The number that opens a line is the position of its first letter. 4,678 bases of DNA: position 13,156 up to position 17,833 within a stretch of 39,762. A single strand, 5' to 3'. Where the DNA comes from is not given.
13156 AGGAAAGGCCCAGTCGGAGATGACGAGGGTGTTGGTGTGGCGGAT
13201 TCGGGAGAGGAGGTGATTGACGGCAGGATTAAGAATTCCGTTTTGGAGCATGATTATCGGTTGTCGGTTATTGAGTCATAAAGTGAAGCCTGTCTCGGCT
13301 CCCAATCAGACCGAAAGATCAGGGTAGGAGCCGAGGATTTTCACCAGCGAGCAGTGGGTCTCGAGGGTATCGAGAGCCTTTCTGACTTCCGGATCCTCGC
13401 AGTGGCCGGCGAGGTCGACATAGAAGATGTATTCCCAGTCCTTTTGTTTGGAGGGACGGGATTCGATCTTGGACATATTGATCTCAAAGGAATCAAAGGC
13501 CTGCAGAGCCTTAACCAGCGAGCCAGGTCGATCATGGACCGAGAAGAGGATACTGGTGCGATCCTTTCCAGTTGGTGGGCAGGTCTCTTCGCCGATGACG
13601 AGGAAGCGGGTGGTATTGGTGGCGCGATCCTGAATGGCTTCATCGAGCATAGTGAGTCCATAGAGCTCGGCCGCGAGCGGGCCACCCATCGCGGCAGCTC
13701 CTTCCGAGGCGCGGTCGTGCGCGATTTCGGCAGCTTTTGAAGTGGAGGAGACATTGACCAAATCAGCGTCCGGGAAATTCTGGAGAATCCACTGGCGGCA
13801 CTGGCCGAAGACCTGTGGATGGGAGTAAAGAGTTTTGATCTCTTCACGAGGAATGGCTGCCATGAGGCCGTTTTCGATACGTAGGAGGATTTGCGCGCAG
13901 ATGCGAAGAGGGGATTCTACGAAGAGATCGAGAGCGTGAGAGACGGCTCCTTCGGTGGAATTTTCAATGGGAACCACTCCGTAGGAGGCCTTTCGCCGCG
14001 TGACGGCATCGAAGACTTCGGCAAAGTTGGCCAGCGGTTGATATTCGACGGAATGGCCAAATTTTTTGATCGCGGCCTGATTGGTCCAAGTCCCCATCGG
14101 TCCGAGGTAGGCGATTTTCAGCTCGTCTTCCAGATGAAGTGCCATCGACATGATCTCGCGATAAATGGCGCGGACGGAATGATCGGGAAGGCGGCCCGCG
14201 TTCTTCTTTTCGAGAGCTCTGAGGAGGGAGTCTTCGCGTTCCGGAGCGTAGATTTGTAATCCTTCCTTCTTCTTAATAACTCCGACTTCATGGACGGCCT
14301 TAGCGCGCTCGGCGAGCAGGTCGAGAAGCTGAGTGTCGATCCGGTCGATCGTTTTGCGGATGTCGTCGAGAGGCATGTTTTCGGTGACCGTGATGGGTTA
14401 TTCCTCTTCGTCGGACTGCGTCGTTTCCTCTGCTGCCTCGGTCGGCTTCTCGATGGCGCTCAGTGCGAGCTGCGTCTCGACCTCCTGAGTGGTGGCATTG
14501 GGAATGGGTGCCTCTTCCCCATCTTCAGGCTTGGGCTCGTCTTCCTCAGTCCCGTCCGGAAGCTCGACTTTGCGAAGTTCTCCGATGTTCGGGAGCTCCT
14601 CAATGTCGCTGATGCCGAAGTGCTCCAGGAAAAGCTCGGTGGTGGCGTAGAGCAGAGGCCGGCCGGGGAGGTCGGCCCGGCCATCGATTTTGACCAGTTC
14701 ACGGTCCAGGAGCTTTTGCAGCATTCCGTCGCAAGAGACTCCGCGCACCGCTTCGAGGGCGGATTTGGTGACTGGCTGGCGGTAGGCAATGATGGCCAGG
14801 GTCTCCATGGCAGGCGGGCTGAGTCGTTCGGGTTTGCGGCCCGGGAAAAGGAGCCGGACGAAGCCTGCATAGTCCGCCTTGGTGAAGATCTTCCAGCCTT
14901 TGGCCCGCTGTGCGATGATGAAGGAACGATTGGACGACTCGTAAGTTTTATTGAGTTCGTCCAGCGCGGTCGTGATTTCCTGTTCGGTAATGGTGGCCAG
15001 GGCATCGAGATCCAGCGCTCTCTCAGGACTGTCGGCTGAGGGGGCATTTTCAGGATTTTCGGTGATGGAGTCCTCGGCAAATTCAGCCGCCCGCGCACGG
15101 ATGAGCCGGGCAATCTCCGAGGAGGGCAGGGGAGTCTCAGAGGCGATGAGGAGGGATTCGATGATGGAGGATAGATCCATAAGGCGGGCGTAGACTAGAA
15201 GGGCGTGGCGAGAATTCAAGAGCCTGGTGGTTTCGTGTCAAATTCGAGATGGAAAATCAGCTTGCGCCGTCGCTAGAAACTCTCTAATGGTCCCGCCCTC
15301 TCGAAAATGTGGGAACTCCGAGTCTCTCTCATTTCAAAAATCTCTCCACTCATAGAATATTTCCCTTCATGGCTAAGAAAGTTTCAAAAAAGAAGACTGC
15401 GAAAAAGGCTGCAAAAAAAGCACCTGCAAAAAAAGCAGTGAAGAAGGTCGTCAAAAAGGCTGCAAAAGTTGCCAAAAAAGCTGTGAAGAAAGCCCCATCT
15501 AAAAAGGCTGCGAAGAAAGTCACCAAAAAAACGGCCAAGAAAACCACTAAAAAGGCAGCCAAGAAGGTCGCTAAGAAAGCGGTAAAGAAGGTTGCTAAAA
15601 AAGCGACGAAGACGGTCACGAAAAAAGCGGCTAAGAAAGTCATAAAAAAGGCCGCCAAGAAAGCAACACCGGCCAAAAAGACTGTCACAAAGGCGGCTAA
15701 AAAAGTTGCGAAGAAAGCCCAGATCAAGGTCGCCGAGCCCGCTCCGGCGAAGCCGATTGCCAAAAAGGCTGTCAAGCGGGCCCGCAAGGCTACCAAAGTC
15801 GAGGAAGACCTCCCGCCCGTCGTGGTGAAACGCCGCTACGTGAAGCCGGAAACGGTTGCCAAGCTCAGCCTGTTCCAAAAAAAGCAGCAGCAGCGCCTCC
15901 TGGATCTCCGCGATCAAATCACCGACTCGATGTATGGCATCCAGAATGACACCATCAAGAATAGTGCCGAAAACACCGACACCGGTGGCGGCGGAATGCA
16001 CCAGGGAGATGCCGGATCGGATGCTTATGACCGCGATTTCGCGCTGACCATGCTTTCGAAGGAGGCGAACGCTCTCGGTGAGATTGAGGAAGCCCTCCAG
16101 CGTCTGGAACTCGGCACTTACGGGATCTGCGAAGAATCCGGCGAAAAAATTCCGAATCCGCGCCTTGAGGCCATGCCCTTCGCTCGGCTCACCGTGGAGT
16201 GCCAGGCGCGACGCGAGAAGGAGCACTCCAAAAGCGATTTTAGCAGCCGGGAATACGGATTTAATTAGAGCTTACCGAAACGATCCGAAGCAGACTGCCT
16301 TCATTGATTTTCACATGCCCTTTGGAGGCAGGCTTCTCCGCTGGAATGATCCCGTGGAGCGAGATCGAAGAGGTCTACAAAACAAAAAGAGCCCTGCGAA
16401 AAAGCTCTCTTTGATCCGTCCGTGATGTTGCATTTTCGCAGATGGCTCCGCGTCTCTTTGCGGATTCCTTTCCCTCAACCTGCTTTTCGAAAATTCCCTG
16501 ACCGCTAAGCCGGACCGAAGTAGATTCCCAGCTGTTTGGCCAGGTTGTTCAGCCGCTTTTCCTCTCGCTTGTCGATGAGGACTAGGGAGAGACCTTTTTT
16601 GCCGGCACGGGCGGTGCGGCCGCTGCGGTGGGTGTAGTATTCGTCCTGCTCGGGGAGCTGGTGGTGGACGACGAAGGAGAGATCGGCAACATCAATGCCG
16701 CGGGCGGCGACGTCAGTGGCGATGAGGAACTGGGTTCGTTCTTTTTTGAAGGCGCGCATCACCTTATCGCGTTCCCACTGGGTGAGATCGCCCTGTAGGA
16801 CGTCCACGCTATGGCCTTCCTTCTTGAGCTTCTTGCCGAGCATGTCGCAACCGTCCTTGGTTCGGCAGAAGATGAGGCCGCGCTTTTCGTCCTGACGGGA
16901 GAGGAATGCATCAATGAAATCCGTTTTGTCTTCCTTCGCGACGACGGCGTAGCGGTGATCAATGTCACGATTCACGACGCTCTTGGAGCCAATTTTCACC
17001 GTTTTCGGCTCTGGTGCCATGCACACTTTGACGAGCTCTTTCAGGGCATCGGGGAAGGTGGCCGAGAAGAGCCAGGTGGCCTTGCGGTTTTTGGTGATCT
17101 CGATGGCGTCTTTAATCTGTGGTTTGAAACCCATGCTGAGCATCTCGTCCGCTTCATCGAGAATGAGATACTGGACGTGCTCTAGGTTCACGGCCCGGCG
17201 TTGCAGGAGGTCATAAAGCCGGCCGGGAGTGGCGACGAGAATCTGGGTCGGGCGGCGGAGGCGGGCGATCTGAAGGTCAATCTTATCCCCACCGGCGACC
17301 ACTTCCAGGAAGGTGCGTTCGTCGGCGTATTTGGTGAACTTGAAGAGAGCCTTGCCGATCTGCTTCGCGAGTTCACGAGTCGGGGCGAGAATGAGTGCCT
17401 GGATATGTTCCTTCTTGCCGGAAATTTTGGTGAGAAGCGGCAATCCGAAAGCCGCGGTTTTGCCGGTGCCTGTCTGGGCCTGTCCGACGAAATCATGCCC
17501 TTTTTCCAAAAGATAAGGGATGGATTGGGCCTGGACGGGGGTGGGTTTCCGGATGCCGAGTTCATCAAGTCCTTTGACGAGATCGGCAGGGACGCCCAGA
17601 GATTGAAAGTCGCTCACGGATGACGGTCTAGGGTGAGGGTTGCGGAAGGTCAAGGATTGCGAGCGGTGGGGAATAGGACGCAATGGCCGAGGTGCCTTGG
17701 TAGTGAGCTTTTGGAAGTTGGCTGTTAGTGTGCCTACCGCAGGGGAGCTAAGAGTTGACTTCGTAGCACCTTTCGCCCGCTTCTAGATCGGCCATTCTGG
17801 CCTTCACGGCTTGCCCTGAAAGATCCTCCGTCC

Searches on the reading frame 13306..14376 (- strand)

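Call 54: search_protein_families(library=pfam, proteins=[window:13306-14376:-], max_evalue=0.001)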
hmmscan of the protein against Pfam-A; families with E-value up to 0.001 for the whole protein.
window:13306-14376:- (356 aa): 3 families
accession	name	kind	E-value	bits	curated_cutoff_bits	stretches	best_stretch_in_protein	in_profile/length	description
PF00800.23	PDT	-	3.4e-60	203.4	25.2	1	88-264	1-179/181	Prephenate dehydratase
PF01817.26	CM_2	-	1.9e-23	82.9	27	1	6-83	1-79/80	Chorismate mutase type II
PF01842.31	ACT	-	4.3e-11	42.8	27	1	274-339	1-65/66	ACT domain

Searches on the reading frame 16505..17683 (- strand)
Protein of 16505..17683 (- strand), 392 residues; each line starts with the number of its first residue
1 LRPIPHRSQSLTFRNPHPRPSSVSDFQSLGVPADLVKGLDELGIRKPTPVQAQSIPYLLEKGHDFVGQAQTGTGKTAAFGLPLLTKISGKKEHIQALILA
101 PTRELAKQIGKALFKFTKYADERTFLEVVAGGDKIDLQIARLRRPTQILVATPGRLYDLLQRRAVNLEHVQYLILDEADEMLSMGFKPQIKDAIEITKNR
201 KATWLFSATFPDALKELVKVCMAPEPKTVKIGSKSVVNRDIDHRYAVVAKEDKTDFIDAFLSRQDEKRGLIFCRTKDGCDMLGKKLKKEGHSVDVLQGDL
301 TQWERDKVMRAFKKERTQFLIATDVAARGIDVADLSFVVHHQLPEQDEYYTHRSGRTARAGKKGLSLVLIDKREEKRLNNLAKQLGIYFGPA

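Call 54: search_protein_families(library=pfam, proteins=[window:16505-17683:-], max_evalue=0.001)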
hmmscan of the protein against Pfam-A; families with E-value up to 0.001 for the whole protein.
window:16505-17683:- (392 aa): 3 families
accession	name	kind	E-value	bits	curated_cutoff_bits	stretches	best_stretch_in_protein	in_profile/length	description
PF00270.35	DEAD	-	2.2e-47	161.4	26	1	48-216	1-166/167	DEAD/DEAH box helicase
PF00271.37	Helicase_C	-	5.3e-27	94.7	23.5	1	253-361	2-110/110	Helicase conserved C-terminal domain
PF04851.21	ResIII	-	1.1e-08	35.5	22.5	1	48-210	5-162/164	Type III restriction enzyme, res subunit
